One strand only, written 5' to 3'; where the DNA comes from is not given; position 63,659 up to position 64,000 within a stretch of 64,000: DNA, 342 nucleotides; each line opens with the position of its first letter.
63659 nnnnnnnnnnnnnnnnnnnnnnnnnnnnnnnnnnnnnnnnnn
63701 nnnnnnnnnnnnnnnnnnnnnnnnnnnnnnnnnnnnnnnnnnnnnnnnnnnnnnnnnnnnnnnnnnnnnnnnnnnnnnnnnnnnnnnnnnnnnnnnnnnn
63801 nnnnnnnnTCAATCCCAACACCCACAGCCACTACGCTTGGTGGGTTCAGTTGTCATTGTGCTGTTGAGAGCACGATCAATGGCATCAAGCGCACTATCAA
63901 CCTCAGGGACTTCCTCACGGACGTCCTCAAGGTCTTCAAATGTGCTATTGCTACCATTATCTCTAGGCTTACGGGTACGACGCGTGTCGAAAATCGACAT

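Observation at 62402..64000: Two paralogous small acidic proteins with a Pup-like '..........' helix and conserved C-terminal S-G-C-G-x-C-W in a GC-rich island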

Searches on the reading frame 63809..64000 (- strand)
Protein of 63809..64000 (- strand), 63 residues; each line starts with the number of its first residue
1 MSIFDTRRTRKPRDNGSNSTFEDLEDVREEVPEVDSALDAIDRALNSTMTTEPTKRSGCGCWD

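Call 4: search_protein_families(library=pfam, proteins=[window:63809-64000:-], max_evalue=1)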
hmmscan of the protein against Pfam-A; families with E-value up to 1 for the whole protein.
window:63809-64000:- (63 aa): 0 families

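Call 12: search_protein_families(library=ncbifam, proteins=[window:63809-64000:-], max_evalue=0.1)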
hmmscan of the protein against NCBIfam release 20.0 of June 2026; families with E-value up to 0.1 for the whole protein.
window:63809-64000:- (63 aa): 0 families

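Call 29: find_homologous_proteins(query=A2, max_evalue=0.01)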
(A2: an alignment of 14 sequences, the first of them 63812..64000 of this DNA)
Query A2 (14 sequences) (63 aa, profile of the alignment): 48 proteins with E <= 0.01 among 1242 candidates.
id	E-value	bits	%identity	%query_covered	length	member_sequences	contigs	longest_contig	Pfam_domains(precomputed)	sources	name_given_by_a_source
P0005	3.0e-19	87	35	87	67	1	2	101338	-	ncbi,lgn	-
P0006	1.7e-18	85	95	100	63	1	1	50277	-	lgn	-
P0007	2.8e-18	84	30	87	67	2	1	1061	-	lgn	-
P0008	1.2e-17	82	40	94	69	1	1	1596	-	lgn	-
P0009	2.8e-17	81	32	87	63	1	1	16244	-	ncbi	-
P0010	7.6e-17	80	30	94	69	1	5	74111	-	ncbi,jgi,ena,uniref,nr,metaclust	ncbi:MAG: hypothetical protein UT30_C0002G0030 [Candidatus Uhrbacteria bacterium GW2011_GWF2_39_13]|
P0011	1.4e-16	79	32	87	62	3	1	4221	-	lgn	-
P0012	2.4e-16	78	33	89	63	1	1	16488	-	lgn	-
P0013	3.3e-16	78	37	87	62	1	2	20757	-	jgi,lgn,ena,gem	-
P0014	4.9e-16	77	35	87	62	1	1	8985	-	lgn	-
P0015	9.9e-16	76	38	92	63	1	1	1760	-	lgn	-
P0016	1.6e-15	76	30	87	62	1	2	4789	-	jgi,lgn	jgi:hypothetical protein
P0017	2.1e-15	75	38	90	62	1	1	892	-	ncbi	-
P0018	2.2e-15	75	28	87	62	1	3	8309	-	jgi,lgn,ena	-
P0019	2.9e-15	75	33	87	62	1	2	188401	-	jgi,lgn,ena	jgi:hypothetical protein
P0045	6.0e-10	58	28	83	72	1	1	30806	-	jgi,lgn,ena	-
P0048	1.1e-8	54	27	87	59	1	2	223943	-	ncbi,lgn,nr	ncbi:MAG: hypothetical protein HY340_02070 [Candidatus Kerfeldbacteria bacterium]|nr:hypothetical pr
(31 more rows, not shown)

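Call 33: search_solved_structures(query=A3, max_evalue=10, show_alignments=3)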
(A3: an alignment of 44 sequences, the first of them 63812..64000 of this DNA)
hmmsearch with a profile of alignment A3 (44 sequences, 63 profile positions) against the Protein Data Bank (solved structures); distinct sequences matched with E-value up to 10: 10.
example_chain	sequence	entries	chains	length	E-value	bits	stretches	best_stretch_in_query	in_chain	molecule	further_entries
3m91_B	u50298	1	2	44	0.4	14.4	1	32-47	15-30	Prokaryotic ubiquitin-like protein pup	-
9cku_H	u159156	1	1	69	1.1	13.1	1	32-47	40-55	Pup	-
9n59_A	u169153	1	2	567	1.5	12.6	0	26-54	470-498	Flagellin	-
4yrh_A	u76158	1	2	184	1.6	12.5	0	30-51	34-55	Alpha-tubulin N-acetyltransferase 1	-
4h6z_A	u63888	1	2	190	1.8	12.4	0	30-51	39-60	Alpha-tubulin N-acetyltransferase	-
4hkf_A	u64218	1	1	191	1.8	12.3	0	30-51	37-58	Alpha-tubulin N-acetyltransferase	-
4h6u_A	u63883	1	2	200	2.1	12.2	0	30-51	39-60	Alpha-tubulin N-acetyltransferase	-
7ltq_A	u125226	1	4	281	2.4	11.9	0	24-39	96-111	Histidine kinase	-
7px9_G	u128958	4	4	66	5.3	10.9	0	32-47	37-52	Prokaryotic ubiquitin-like protein Pup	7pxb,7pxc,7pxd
3m9d_G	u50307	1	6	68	5.6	10.8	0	32-47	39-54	Prokaryotic ubiquitin-like protein pup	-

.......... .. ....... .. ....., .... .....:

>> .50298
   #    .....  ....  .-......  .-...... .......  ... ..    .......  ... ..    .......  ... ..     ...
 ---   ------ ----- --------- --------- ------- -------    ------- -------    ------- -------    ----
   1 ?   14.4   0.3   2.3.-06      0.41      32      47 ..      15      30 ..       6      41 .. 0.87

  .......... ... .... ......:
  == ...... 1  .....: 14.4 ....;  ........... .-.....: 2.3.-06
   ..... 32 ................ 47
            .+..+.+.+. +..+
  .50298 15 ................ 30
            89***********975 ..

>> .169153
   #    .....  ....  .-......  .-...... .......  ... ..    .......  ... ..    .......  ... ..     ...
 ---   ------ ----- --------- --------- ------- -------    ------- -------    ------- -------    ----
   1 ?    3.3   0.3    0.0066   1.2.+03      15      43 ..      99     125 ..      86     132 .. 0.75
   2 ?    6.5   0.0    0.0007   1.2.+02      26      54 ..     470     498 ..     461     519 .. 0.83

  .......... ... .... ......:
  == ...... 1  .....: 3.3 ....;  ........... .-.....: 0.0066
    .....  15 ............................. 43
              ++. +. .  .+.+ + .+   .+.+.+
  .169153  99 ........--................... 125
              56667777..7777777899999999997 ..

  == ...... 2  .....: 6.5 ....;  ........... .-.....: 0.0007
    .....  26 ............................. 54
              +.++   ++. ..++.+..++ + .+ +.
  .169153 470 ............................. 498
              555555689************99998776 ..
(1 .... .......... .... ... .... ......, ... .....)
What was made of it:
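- Pup takes ranks 1 and 2 among 177,635 PDB sequences searched with the family profile, always on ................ (call 33).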

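Call 34: search_protein_families(library=pfam, alignment_id=A3, max_evalue=1)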
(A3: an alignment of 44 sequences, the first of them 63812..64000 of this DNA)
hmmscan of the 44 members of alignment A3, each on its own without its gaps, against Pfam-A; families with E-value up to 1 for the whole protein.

A. member 1, window:63812-64000:- (63 aa): 0 families

B. families by the number of members that match (of 44 scanned): 19 families
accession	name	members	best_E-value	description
PF05639.16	Pup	5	0.074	Pup-like protein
PF11214.13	Med2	3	0.005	Mediator complex subunit 2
PF06248.19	Zw10_N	1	0.0045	Centromere/kinetochore Zw10 N-terminal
PF03148.19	Tektin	1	0.011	Tektin family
PF20949.2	Flu_PB2_3rd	1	0.026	Influenza RNA polymerase PB2 middle domain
PF25607.1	DUF7939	1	0.041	Domain of unknown function (DUF7939)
PF02403.27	Seryl_tRNA_N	1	0.054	Seryl-tRNA synthetase N-terminal domain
PF08287.16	DASH_Spc19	1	0.058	Spc19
PF19103.5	DUF5790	1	0.063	Family of unknown function (DUF5790)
PF15960.10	DUF4763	1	0.1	Domain of unknown function (DUF4763)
PF05531.17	NPV_P10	1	0.13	Nucleopolyhedrovirus P10 protein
PF09074.15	Mer2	1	0.14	Mer2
PF15835.10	DUF4715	1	0.14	Domain of unknown function (DUF4715)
PF07059.17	EDR2_C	1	0.16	Protein ENHANCED DISEASE RESISTANCE 2, C-terminal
PF22412.1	TerS_C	1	0.17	Phage G20C small terminase C-terminal domain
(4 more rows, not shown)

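Call 35: search_protein_representatives(alignment_id=A3)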
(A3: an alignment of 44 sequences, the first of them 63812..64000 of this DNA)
Query: 44 sequences, 63 profile positions. Proteins with E-value up to 0.001 (for the whole library): 114; up to 1e-10: 39; up to 1e-30: 0. The best 114 are listed.
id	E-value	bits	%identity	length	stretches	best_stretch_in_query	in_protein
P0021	1.9e-25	105.2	-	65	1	1-63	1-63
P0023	1.2e-24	102.6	-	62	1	1-63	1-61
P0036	2.0e-23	98.7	-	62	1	1-63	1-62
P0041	5.6e-22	94.1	-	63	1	1-63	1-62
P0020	1.5e-21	92.7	-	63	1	1-63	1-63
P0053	2.5e-21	92.0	-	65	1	2-63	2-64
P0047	5.8e-21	90.8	-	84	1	1-63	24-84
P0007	1.7e-20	89.3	-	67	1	1-63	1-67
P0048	1.6e-19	86.3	-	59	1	1-63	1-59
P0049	2.4e-18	82.5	-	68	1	1-55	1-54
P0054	3.1e-18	82.1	-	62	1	1-63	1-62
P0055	2.9e-17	79.0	-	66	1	1-63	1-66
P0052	3.8e-17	78.6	-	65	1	3-63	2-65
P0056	1.2e-16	77.0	-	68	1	1-63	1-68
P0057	5.0e-16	75.0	-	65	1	1-63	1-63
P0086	6.4e-09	52.3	-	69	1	8-63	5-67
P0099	4.6e-07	46.3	-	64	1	7-63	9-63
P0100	5.0e-07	46.2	-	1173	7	15-43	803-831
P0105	2.4e-06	44.0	-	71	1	10-62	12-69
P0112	6.5e-06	42.6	-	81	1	1-63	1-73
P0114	1.1e-05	41.9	-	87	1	7-56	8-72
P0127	4.7e-05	39.9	-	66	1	6-63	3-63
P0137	1.4e-04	38.4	-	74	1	1-63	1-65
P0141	3.2e-04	37.2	-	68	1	1-63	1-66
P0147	9.4e-04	35.7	-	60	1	29-63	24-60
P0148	9.6e-04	35.7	-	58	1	7-63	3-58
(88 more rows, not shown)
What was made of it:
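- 113 of them are 56-89 aa; the exception is a 1173-aa repetitive protein, P0100 (call 35). Distribution is sporadic (call 35).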

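Call 39: find_encoding_contigs(protein=P0019, flank=7000, max_places=1)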
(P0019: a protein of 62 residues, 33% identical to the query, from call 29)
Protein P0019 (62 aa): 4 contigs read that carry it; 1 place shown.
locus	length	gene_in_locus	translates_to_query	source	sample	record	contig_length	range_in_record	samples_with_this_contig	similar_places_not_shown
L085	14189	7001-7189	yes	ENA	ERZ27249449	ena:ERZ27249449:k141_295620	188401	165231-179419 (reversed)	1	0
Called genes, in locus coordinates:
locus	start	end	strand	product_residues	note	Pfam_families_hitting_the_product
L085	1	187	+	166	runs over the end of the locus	PF04002:RadC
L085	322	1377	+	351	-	PF00145:DNA_methylase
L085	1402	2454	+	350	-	PF09565:RE_NgoFVII, PF20731:RE_NgoFVII_C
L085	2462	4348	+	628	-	PF10593:Z1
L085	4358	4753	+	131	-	PF03852:Vsr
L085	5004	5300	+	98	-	-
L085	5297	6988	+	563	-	PF00004:AAA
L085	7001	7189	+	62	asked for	-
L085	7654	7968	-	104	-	-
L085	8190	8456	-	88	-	-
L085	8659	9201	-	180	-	PF13730:HTH_36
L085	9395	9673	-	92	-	-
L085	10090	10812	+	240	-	PF01381:HTH_3, PF12844:HTH_19, PF13560:HTH_31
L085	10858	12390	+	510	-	PF00239:Resolvase, PF07508:Recombinase, PF13408:Zn_ribbon_recom (weak)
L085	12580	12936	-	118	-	PF01541:GIY-YIG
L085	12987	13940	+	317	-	PF03547:Mem_trans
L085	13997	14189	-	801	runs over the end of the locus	PF01326:PPDK_N, PF00391:PEP-utilizers, PF02896:PEP-utilizers_C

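Call 40: find_encoding_contigs(protein=P0048, flank=7000, max_places=1)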
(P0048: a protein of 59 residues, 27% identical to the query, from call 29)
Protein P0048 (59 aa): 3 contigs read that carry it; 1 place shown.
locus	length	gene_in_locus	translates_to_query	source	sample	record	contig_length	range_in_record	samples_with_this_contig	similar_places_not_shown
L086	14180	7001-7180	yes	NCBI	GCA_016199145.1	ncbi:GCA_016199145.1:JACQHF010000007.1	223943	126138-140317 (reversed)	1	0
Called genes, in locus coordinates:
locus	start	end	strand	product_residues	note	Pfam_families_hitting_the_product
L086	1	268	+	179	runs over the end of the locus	-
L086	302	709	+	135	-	-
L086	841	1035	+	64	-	-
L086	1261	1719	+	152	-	-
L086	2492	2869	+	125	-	-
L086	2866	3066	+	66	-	-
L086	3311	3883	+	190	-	-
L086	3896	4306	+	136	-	-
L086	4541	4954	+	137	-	-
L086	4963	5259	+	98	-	-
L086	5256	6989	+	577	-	PF00004:AAA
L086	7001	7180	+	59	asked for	-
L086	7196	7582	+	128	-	PF07098:DUF1360 (weak)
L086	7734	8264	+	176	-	PF07963:N_methyl (weak)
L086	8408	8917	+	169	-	-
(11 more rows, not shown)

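Call 41: find_encoding_contigs(protein=P0045, flank=7000, max_places=1)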
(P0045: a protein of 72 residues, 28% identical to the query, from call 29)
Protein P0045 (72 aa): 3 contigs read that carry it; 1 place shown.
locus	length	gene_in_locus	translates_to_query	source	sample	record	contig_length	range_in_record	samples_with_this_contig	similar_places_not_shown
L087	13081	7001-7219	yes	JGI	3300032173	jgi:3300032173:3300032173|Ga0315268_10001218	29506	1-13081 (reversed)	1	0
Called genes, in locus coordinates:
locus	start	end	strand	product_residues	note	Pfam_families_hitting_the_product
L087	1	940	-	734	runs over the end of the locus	PF00932:LTD, PF18911:PKD_4, PF00801:PKD, PF00932:LTD, PF01336:tRNA_anti-codon (faint)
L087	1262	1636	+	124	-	-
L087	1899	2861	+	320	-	-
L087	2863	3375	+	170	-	-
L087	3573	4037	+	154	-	PF08010:Phage_30_3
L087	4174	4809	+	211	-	PF02511:Thy1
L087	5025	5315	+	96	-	-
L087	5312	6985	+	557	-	PF00004:AAA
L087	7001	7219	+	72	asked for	-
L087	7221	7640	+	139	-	PF07098:DUF1360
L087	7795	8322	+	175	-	-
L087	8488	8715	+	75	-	-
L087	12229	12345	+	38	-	-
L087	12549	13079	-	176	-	?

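Call 44: search_protein_families(library=padloc, proteins=[window:63809-64000:-], max_evalue=0.01)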
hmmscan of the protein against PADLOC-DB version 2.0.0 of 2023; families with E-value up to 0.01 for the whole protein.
window:63809-64000:- (63 aa): 0 families

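Call 45: search_protein_families(library=pfam, proteins=[L085:7203-7592:+], max_evalue=0.1)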
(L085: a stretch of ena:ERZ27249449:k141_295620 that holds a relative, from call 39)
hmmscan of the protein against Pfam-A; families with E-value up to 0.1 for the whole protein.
L085:7203-7592:+ (129 aa): 1 family
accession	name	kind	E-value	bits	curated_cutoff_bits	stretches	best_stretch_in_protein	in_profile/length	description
PF07098.16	DUF1360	-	8.7e-07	29.3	21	1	38-93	48-99/102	Protein of unknown function (DUF1360)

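Call 82: predict_structure(alignment_id=A3)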
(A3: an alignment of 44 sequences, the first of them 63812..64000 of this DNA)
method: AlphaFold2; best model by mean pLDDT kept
length: 63 residues; sequences in the alignment: 44
mean_pLDDT: 57.0   pTM: 0.21
mean pLDDT of the five models: 57.0, 56.8, 56.5, 55.7, 54.3
residues with pLDDT >= 90: 0; 70-90: 1; 50-70: 56; < 50: 6
segments of 3 or more residues with pLDDT < 50: none
pLDDT, mean of each block of 10 residues (from residue 1): 54 53 52 59 64 60 56
secondary structure, 60 per line:
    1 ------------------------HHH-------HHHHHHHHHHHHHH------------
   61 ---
elements in order: H35-48
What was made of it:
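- On Pup (PF05639 / TIGR03687): AF2 predicts a single helix (call 82).
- AF2 predicts one helix in otherwise coil (call 82), as expected for a Pup-like disordered protein.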

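Call 89: find_related_loci(query=A3, collection=viral_contigs, flank=5000)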
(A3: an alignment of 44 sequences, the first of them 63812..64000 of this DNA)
Query A3 (63 aa) in viral_contigs; peptide patterns used: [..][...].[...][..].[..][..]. (x = any residue, [..] = any of these).
42 stretches matched a pattern, but none encodes a relative of the query by tblastn (E <= 1e-3).
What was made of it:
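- There are no matches in IMG/VR viral contigs, though only one peptide pattern could be used (call 89).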

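Call 95: list_cluster_members(proteins=[P0086, P0099, P0105, P0112, P0114, P0127, P0137, P0141, P0147, P0148])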
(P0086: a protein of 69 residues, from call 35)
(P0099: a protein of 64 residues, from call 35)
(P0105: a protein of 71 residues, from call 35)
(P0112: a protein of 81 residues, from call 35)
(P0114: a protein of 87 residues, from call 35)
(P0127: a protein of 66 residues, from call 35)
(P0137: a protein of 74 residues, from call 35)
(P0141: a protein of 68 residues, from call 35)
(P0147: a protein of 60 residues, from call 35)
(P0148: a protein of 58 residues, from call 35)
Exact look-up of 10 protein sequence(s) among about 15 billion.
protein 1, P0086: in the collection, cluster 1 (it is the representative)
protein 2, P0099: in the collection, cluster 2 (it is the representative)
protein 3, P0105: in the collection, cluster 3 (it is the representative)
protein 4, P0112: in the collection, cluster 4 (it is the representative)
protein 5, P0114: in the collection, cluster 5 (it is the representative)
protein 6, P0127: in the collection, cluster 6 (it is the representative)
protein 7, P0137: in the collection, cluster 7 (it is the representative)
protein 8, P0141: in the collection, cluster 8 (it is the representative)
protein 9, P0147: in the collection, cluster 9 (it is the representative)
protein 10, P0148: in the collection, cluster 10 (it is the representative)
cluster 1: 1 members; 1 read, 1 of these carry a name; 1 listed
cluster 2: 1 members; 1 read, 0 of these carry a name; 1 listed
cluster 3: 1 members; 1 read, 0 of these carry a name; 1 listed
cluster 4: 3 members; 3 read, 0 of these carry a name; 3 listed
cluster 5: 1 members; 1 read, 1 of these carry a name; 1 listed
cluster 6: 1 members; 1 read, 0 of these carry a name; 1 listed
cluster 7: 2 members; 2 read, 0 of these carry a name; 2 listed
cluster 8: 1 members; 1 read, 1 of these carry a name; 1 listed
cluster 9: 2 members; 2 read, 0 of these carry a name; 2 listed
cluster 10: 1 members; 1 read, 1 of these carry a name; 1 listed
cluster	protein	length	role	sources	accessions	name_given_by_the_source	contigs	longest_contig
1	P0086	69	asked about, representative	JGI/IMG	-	hypothetical protein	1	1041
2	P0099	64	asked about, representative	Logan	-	-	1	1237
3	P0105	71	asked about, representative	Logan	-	-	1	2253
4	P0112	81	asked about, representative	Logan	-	-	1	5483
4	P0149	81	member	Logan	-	-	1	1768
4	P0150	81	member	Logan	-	-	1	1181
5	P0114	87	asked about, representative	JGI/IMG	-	hypothetical protein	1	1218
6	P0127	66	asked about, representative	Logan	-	-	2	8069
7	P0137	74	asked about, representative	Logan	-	-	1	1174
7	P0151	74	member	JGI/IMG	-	-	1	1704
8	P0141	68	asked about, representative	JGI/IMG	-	hypothetical protein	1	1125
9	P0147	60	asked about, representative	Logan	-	-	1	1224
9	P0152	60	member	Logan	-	-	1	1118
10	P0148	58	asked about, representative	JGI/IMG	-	hypothetical protein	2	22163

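Call 96: find_encoding_contigs(protein=P0148, flank=5000, max_places=1)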
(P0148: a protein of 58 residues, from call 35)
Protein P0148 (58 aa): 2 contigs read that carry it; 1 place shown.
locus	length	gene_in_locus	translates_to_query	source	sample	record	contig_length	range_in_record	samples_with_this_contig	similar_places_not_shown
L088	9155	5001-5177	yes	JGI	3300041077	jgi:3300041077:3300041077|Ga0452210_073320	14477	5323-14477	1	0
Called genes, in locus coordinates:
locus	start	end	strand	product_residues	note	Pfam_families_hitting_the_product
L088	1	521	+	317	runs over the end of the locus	PF03320:FBPase_glpX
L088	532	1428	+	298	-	PF01513:NAD_kinase, PF20143:NAD_kinase_C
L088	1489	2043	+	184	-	-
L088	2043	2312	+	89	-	-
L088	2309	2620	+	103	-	-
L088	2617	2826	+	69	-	-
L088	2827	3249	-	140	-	-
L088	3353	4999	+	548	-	PF13191:AAA_16 (faint), PF00004:AAA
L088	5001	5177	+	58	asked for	-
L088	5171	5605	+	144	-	-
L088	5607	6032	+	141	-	-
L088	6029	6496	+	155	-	PF01844:HNH (faint)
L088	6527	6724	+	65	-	-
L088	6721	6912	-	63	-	-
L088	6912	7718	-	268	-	-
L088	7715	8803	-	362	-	-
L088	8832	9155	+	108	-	?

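Call 97: find_encoding_contigs(protein=P0127, flank=5000, max_places=1)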
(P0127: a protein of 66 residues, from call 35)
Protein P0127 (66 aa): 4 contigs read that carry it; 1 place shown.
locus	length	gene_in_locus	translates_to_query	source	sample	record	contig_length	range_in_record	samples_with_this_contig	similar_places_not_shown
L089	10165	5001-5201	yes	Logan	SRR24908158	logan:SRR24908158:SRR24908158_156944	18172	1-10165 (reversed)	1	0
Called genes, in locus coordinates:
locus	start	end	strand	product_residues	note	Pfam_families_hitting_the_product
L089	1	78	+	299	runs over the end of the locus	PF01510:Amidase_2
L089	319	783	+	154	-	-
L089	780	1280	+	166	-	PF01467:CTP_transf_like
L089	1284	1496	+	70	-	-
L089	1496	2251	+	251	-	-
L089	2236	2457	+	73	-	PF07866:DUF1653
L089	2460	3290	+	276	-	PF04446:Thg1, PF14413:Thg1C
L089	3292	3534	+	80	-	-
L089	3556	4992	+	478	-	PF13401:AAA_22 (faint), PF00004:AAA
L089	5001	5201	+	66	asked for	-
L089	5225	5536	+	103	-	PF07098:DUF1360 (weak)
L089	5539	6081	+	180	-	-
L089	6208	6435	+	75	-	-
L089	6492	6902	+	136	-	-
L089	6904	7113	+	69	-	-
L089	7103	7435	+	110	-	-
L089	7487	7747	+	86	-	-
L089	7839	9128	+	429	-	PF03747:ADP_ribosyl_GH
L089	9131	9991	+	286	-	PF28363:DUF8385 (weak)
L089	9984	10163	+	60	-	?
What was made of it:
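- Several copies sit in contexts that look like mobile elements or phages (calls 39, 41, 96, 97). Neighbourhoods are variable: restriction-modification genes plus recombinases (L085, call 39); Thy1/Phage_30_3 (L087, call 41); a faint HNH hit and many small co-directional ORFs (L088, call 96); Amidase_2 and Thg1 (L089, call 97).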

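Call 98: find_encoding_contigs(protein=P0112, flank=5000, max_places=1)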
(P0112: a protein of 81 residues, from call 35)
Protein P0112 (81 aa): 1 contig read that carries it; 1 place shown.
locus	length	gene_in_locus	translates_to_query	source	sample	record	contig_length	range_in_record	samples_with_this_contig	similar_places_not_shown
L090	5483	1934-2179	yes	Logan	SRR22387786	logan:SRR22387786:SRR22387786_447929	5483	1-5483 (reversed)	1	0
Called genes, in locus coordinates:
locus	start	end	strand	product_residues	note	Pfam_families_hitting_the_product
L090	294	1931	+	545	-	PF00004:AAA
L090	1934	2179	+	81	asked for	-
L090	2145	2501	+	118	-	PF07098:DUF1360 (weak)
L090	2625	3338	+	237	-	PF01066:CDP-OH_P_transf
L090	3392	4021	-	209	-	-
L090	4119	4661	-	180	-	-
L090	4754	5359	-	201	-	-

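Call 99: search_protein_families(library=phrogs, proteins=[window:63809-64000:-, L089:5225-5536:+], max_evalue=0.01)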
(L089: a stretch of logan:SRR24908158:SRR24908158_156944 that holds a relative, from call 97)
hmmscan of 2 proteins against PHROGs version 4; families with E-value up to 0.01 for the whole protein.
window:63809-64000:- (63 aa): 0 families

L089:5225-5536:+ (103 aa): 1 family
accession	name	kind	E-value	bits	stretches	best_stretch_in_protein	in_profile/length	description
phrog_781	-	unknown function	6.3e-07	29.8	1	6-66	38-107/152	-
